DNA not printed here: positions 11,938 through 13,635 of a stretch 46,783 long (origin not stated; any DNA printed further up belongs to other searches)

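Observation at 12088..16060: Orphan LuxE-LuxC fatty-acyl activation/reduction pair (no luxA/B/D) translationally abutted to a BNR-propeller lipoprotein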

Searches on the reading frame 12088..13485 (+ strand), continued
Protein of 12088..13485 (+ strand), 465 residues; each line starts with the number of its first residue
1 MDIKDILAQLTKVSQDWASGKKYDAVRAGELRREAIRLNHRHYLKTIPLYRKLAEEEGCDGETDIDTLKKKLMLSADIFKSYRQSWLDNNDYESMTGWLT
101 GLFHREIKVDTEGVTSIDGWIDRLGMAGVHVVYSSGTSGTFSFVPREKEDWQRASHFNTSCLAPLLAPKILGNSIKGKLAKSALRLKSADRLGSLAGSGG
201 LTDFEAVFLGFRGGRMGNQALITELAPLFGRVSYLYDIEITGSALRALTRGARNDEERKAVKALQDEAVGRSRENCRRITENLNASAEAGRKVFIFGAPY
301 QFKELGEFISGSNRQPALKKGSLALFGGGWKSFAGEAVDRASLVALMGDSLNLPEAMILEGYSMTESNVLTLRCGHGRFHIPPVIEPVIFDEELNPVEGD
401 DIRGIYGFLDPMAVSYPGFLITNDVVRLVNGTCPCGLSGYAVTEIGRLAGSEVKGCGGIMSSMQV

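Call 29: find_related_loci(query=A1, collection=genome_contigs, flank=8000)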
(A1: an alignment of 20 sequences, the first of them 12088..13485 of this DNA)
Query A1 (465 aa) in genome_contigs; peptide patterns used: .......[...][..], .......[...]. (x = any residue, [..] = any of these).
55 stretches matched a pattern; 47 encode a relative of the query (tblastn E <= 1e-3); 47 distinct loci.
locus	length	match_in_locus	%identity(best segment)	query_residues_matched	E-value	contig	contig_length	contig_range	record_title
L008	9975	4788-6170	62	3-464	0e+0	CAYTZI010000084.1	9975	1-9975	MAG TPA_asm: uncultured Dehalococcoidaceae bacterium isolate binchicken_co89_628 genome assembly, contig: NODE_13736_len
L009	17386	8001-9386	59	2-464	0e+0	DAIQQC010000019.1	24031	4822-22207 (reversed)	MAG TPA_asm: Dehalococcoidales bacterium isolate CTOTU25594 NODE_525_length_24031_cov_10.165040, whole genome shotgun se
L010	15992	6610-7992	60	3-464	0e+0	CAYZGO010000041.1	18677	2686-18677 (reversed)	MAG TPA_asm: uncultured Anaerolineales bacterium isolate binchicken_co100_350 genome assembly, contig: NODE_4581_length_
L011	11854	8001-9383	57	3-463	0e+0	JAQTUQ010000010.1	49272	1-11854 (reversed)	MAG: Dehalococcoidales bacterium isolate STB_68 NODE_1433_length_49272_cov_4.507864_Sandtown_B, whole genome shotgun seq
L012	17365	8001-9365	56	3-462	5e-180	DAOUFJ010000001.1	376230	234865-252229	MAG TPA_asm: Dehalococcoidales bacterium isolate R103_7 k99_1611, whole genome shotgun sequence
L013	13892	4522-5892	56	5-463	4e-178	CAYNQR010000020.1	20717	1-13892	MAG TPA_asm: uncultured Dehalococcoidales bacterium isolate binchicken_co43_317 genome assembly, contig: NODE_4515_lengt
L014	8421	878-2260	54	3-463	2e-177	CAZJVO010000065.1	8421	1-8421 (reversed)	MAG TPA_asm: uncultured Dehalococcoidales bacterium isolate SRP239243_co2_209 genome assembly, contig: NODE_14900_length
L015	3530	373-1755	55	3-463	0e+0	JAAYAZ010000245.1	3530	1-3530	MAG: Dehalococcoidales bacterium isolate AS06rmzACSIP_226 699809_AS06, whole genome shotgun sequence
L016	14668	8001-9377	55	5-464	3e-174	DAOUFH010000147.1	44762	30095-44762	MAG TPA_asm: Dehalococcoidales bacterium isolate R103_18 k99_541908, whole genome shotgun sequence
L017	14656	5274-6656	55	3-463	7e-174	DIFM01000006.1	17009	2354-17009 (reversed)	MAG TPA_asm: Dehalococcoidia bacterium UBA5748 UBA5748_contig_26683, whole genome shotgun sequence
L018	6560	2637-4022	55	2-464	1e-174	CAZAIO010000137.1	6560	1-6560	MAG TPA_asm: uncultured Dehalococcoidales bacterium isolate binchicken_co129_861 genome assembly, contig: NODE_40145_len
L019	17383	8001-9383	55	3-463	2e-173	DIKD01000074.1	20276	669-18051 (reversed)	MAG TPA_asm: Dehalococcoidia bacterium UBA5627 UBA5627_contig_93617, whole genome shotgun sequence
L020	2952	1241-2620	56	3-463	2e-177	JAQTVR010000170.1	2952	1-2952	MAG: Dehalococcoidales bacterium isolate STB_92 NODE_138868_length_2952_cov_2.378407_Sandtown_B, whole genome shotgun se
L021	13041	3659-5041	53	3-463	1e-166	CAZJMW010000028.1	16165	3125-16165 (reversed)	MAG TPA_asm: uncultured Dehalococcoidales bacterium isolate binchicken_co43_116 genome assembly, contig: NODE_6462_lengt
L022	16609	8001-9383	53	3-463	3e-165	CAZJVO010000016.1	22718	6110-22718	MAG TPA_asm: uncultured Dehalococcoidales bacterium isolate SRP239243_co2_209 genome assembly, contig: NODE_3562_length_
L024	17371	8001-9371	54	7-463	3e-163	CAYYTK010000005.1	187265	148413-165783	MAG TPA_asm: uncultured Anaerolineales bacterium isolate binchicken_co66_292 genome assembly, contig: NODE_100_length_18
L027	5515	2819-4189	53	9-465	4e-162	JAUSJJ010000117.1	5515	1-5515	MAG: Dehalococcoidia bacterium isolate E14_metabat.bin.299_sub E14_k141_1009979, whole genome shotgun sequence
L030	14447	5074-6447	51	5-463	8e-156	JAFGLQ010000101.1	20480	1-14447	MAG: Dehalococcoidaceae bacterium isolate Zod_Metabat.406 k87_11325940, whole genome shotgun sequence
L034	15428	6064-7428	48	10-464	9e-148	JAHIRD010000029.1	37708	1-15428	MAG: Proteobacteria bacterium isolate MM_PC_MetaG.mb.113 MM_PC_MetaG.mb.113_k141_321031, whole genome shotgun sequence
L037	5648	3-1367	47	10-464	8e-146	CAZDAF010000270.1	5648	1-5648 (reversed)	MAG TPA_asm: uncultured bacterium isolate binchicken_co334_234 genome assembly, contig: NODE_28724_length_5648_cov_4.649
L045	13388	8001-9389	45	2-464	2e-136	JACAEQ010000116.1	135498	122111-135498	MAG: Chloroflexota bacterium isolate L.E.CH.5 k119_1531864, whole genome shotgun sequence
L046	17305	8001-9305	37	3-464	2e-101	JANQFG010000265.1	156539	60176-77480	MAG: bacterium isolate PL23a_bin.76 k99_6157782, whole genome shotgun sequence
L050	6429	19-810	52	200-463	6e-90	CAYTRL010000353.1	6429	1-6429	MAG TPA_asm: uncultured Thermodesulfobacteriota bacterium isolate binchicken_co65_60 genome assembly, contig: NODE_43124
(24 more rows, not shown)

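Call 47: predict_structure(alignment_id=A2)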
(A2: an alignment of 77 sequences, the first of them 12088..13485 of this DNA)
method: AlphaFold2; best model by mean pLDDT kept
length: 465 residues; sequences in the alignment: 77
mean_pLDDT: 86.4   pTM: 0.86
mean pLDDT of the five models: 86.4, 86.1, 84.8, 84.4, 84.0
residues with pLDDT >= 90: 284; 70-90: 122; 50-70: 29; < 50: 30
segments of 3 or more residues with pLDDT < 50: 173-199
pLDDT, mean of each block of 10 residues (from residue 1): 90 91 92 98 98 97 97 94 91 97 96 93 95 76 91 86 80 48 45 45 87 82 81 92 85 89 89 94 93 91 92 87 82 63 94 92 85 93 96 94 97 96 94 93 86 61 54
secondary structure, 60 per line:
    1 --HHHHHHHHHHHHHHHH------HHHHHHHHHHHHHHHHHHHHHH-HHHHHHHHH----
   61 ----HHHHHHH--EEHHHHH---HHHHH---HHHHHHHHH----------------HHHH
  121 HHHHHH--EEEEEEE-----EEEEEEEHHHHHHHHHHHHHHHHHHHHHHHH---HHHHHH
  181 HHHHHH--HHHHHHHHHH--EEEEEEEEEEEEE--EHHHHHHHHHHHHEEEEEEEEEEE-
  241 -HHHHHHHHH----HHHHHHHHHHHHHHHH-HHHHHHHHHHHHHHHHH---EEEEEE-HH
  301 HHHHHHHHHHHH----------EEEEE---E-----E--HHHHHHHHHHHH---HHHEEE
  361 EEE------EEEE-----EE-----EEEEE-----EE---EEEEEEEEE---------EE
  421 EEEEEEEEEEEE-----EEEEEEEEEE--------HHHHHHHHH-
elements in order: H3-18 H25-46 H48-56 H65-71 H76-80 H84-88 H92-100 H117-126 E129-135 E141-147 H148-171 H175-186 H189-198 E201-213 H217-228 E229-239 H242-250 H255-270 H272-288 E292-297 H299-312 E323-327 H340-351 E358-363 E370-373 E386-390 E401-409 E419-432 E438-447 H456-464

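Call 48: search_protein_representatives(protein=window:12088-13485:+)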
Query: 465 residues. Proteins with E-value up to 0.001 (for the whole library): 934; up to 1e-10: 387; up to 1e-30: 65. The best 150 are listed.
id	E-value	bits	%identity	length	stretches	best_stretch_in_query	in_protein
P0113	4.1e-147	507.6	52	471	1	4-464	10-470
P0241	4.1e-111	388.9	45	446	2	203-463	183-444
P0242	2.8e-109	382.8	39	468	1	9-464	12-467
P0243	1.5e-101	357.4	43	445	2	201-464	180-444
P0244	3.2e-98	346.4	52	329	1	4-328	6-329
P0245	6.2e-96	338.9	41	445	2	201-464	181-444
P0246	9.9e-94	331.6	36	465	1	10-463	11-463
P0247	1.2e-93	331.4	40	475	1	9-463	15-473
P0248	1.3e-90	321.3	40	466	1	8-464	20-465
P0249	8.7e-90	318.6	55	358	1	141-413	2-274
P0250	1.8e-89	317.6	42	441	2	202-462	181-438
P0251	3.4e-87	310.0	46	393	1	4-339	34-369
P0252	1.1e-81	291.9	40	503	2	275-464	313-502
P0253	2.2e-78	281.0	40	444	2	194-464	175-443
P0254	5.8e-78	279.6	38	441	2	201-464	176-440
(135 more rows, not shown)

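Call 51: fold_search(model_id=the predicted structure, library=pdb)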
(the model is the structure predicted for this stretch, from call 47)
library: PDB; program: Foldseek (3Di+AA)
matches with E <= 10: 875; with E <= 0.001: 117
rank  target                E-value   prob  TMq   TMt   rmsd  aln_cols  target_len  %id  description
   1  2y27_B                4.7e-11  1.00  0.49  0.53   7.2       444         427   14  crystal structure of PaaK1 in complex with ATP from Burkholderia cenocepacia (released 2011-05-04)
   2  4r1m_A                2.7e-10  1.00  0.52  0.55   6.8       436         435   13  Crystal structure of a Putative Acyl-CoA ligase (BT_0428) from Bacteroides thetaiotaomicron VPI-5482 at 2.48 A resolut (released 2014-08-27)
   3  4r1m_C                2.9e-10  1.00  0.50  0.54   7.3       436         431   14  Crystal structure of a Putative Acyl-CoA ligase (BT_0428) from Bacteroides thetaiotaomicron VPI-5482 at 2.48 A resolut (released 2014-08-27)
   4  2y4o_A                5.3e-10  1.00  0.51  0.54   7.2       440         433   16  Crystal Structure of PaaK2 in complex with phenylacetyl adenylate (released 2011-03-09)
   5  2y4o_B                5.6e-10  1.00  0.51  0.55   7.1       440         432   14  Crystal Structure of PaaK2 in complex with phenylacetyl adenylate (released 2011-03-09)
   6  2y27_A                5.6e-10  1.00  0.47  0.51   7.3       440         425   14  crystal structure of PaaK1 in complex with ATP from Burkholderia cenocepacia (released 2011-05-04)
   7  2y4n_A                7.8e-10  1.00  0.50  0.54   7.0       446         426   14  PaaK1 in complex with phenylacetyl adenylate (released 2011-03-01)
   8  4rvn_B                1.1e-09  1.00  0.53  0.57   6.3       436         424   14  Crystal structure of a Putative Acyl-CoA ligase (BT_0428) from Bacteroides thetaiotaomicron VPI-5482 at 2.20 A resolut (released 2015-01-21)
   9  4rvo_D                1.5e-09  1.00  0.53  0.57   6.5       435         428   14  Crystal structure of a Putative Acyl-CoA ligase (BT_0428) from Bacteroides thetaiotaomicron VPI-5482 at 2.41 A resolut (released 2014-12-31)
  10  4r1l_C                1.6e-09  1.00  0.49  0.52   7.3       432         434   15  Crystal structure of a Putative Acyl-CoA ligase (BT_0428) from Bacteroides thetaiotaomicron VPI-5482 at 2.42 A resolut (released 2014-08-27)
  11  4rvo_B                1.8e-09  1.00  0.51  0.55   7.1       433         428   13  Crystal structure of a Putative Acyl-CoA ligase (BT_0428) from Bacteroides thetaiotaomicron VPI-5482 at 2.41 A resolut (released 2014-12-31)
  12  4r1l_B                2.8e-09  1.00  0.53  0.57   6.4       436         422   14  Crystal structure of a Putative Acyl-CoA ligase (BT_0428) from Bacteroides thetaiotaomicron VPI-5482 at 2.42 A resolut (released 2014-08-27)
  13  4r1l_A                2.9e-09  1.00  0.49  0.52   7.3       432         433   15  Crystal structure of a Putative Acyl-CoA ligase (BT_0428) from Bacteroides thetaiotaomicron VPI-5482 at 2.42 A resolut (released 2014-08-27)
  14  4r1m_D                3.5e-09  1.00  0.52  0.56   6.7       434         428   13  Crystal structure of a Putative Acyl-CoA ligase (BT_0428) from Bacteroides thetaiotaomicron VPI-5482 at 2.48 A resolut (released 2014-08-27)
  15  2y4n_B                3.5e-09  1.00  0.47  0.51   7.6       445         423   14  PaaK1 in complex with phenylacetyl adenylate (released 2011-03-01)
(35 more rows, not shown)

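Call 60: search_protein_families(library=pfam, proteins=[L007:12757-14181:+, L006:9215-10333:+, L006:10308-11036:+], max_evalue=1)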
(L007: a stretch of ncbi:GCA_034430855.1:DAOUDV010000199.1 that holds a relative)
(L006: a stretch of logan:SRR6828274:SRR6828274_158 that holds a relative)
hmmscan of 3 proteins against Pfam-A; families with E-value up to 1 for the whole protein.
L007:12757-14181:+ (474 aa): 0 families

L006:9215-10333:+ (372 aa): 0 families

L006:10308-11036:+ (242 aa): 0 families

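Call 80: search_protein_families(library=pfam, proteins=[L030:8112-8963:+, L037:3076-3957:+, L045:10980-12446:+, L050:2656-4107:+, L045:6592-7983:+, L046:7025-7939:+, L034:9070-9765:+, L014:3784-4431:+, L027:1222-2622:+, L024:7018-7902:+], max_evalue=0.001)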
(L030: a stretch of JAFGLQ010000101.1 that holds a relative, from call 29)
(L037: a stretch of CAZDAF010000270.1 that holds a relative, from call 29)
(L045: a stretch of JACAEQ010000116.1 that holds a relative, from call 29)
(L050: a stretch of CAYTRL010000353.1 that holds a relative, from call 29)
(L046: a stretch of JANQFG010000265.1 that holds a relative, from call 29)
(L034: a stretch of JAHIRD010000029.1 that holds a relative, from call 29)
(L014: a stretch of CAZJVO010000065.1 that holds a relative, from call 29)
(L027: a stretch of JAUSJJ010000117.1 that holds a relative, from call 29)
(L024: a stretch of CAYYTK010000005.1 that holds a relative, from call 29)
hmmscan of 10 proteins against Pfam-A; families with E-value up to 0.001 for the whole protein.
L030:8112-8963:+ (283 aa): 1 family
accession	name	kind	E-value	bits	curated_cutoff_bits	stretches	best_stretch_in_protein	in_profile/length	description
PF04909.20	Amidohydro_2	-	4.2e-32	112.5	26.4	1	3-278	1-289/289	Amidohydrolase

L037:3076-3957:+ (293 aa): 0 families

L045:10980-12446:+ (488 aa): 1 family
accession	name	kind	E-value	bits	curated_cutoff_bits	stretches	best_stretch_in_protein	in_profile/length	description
PF00496.27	SBP_bac_5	-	1.6e-63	215.5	32.4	1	63-379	2-331/368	Bacterial extracellular solute-binding proteins, family 5 Middle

L050:2656-4107:+ (483 aa): 0 families

L045:6592-7983:+ (463 aa): 13 families
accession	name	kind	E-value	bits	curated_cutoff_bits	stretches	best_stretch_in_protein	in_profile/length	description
PF02754.22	CCG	-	9e-35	119.1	20.6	2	219-302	1-85/85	Cysteine-rich domain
PF13183.11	Fer4_8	-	1.5e-13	51.5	27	1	47-118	2-68/68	4Fe-4S dicluster domain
PF13534.11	Fer4_17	-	1.2e-11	45.4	22.2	1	49-118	1-60/61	4Fe-4S dicluster domain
PF12838.12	Fer4_7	-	7.2e-09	36.4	27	1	49-118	1-52/52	4Fe-4S dicluster domain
PF13187.11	Fer4_9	-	6e-08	33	27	0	35-62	34-49/52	4Fe-4S dicluster domain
PF00037.32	Fer4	-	1.2e-07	31.7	21.1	0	48-62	6-20/24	4Fe-4S binding domain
PF12837.12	Fer4_6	-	1.5e-07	31.5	25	0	48-62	7-21/24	4Fe-4S binding domain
PF12797.12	Fer4_2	-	2.7e-07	30.5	24.5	1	46-62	6-22/22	4Fe-4S binding domain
PF13237.11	Fer4_10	-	2.9e-07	30.8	25.5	1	46-115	5-53/53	4Fe-4S dicluster domain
PF14697.11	Fer4_21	-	6e-06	26.7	35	0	33-64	24-55/59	4Fe-4S dicluster domain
PF12800.12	Fer4_4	-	9.1e-06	26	24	0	49-63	3-17/17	4Fe-4S binding domain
PF13484.11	Fer4_16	-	3.5e-05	24.9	30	1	49-116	1-65/66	4Fe-4S double cluster binding domain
PF12798.12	Fer4_3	-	0.00011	23.2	27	0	50-62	1-13/15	4Fe-4S binding domain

L046:7025-7939:+ (304 aa): 12 families
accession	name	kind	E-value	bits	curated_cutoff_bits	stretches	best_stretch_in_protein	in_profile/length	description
PF00881.29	Nitroreductase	-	3.5e-25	89.5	23.5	1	98-285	1-167/167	Nitroreductase family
PF00037.32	Fer4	-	2.2e-09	37.2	21.1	2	51-70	4-23/24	4Fe-4S binding domain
PF12797.12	Fer4_2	-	2e-07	31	24.5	1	19-37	2-20/22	4Fe-4S binding domain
PF13237.11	Fer4_10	-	3.4e-07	30.5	25.5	1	21-66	3-53/53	4Fe-4S dicluster domain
PF12837.12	Fer4_6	-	9.8e-07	28.9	25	0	20-37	2-19/24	4Fe-4S binding domain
PF13484.11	Fer4_16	-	1.9e-06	29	30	0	55-81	2-30/66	4Fe-4S double cluster binding domain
PF12838.12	Fer4_7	-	3.5e-06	27.8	27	0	27-69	2-52/52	4Fe-4S dicluster domain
PF13183.11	Fer4_8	-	3.4e-05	24.7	27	0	25-46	3-24/68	4Fe-4S dicluster domain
PF14697.11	Fer4_21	-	3.7e-05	24.2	35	0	21-69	2-56/59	4Fe-4S dicluster domain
PF13187.11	Fer4_9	-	9e-05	22.9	27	1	27-70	2-52/52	4Fe-4S dicluster domain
PF17179.9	Fer4_22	-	0.0001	23.5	27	0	21-39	75-93/95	4Fe-4S dicluster domain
PF14512.11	TM1586_NiRdase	-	0.0002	21.5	27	0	209-292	62-139/215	Putative TM nitroreductase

L034:9070-9765:+ (231 aa): 0 families

L014:3784-4431:+ (215 aa): 4 families
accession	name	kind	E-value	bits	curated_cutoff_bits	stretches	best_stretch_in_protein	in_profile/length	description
PF00583.31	Acetyltransf_1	-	2.8e-07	31.2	20.7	1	134-190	57-116/116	Acetyltransferase (GNAT) family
PF13508.13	Acetyltransf_7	-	4.6e-07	30.5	27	1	136-191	29-83/84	Acetyltransferase (GNAT) domain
PF13527.13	Acetyltransf_9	-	9.1e-05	22.9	25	1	134-192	70-126/127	Acetyltransferase (GNAT) domain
PF13673.13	Acetyltransf_10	-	0.00057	20.3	23.6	0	138-193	53-110/128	Acetyltransferase (GNAT) domain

L027:1222-2622:+ (466 aa): 23 families
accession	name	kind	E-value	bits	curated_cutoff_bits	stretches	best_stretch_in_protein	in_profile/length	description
PF01695.23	IstB_IS21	-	6e-40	137.7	24.1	2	122-235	94-203/238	IstB-like ATP binding protein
PF00308.24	Bac_DnaA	-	9.7e-18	65.3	23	2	111-240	22-156/162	Bacterial DnaA ATPAse domain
PF00004.35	AAA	-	3.8e-13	50.4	21.2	2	123-239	1-123/131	ATPase family associated with various cellular activities (AAA)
PF20720.3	nSTAND3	-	2e-09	37.8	27.2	0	120-170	17-64/155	Novel STAND NTPase 3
PF13191.12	AAA_16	-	3.2e-09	38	32.6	0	112-217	17-104/167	AAA ATPase domain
PF13401.12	AAA_22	-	7e-09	36.5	27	0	120-158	5-43/130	AAA domain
PF00910.28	RNA_helicase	-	4.5e-08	34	21.5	0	124-210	2-75/105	RNA helicase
PF13671.12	AAA_33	-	7.7e-08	33.2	27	1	123-230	2-83/143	AAA domain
PF13521.12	AAA_28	-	2e-06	28.5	27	0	310-342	2-31/164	AAA domain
PF13604.12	AAA_30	-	3.3e-06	27.4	27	0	112-158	10-55/191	AAA domain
PF24883.2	NPHP3_N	-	3.5e-06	27.7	24.8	0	119-153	21-55/164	Nephrocystin 3, N-terminal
PF04851.21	ResIII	-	1.2e-05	25.7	22.5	0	121-168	24-74/164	Type III restriction enzyme, res subunit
PF00005.33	ABC_tran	-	1.6e-05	25.9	25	0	119-144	10-35/137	ABC transporter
PF00931.28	NB-ARC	-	2.1e-05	24.3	23.5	0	305-342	17-55/248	NB-ARC domain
PF07728.20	AAA_5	-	2.4e-05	24.8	22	0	123-216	2-96/139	AAA domain (dynein-related subfamily)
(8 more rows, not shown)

L024:7018-7902:+ (294 aa): 1 family
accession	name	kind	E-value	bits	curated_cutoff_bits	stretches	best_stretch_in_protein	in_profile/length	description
PF10754.15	DUF2569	-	2.9e-34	119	26.5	1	144-293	2-143/143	Protein of unknown function (DUF2569)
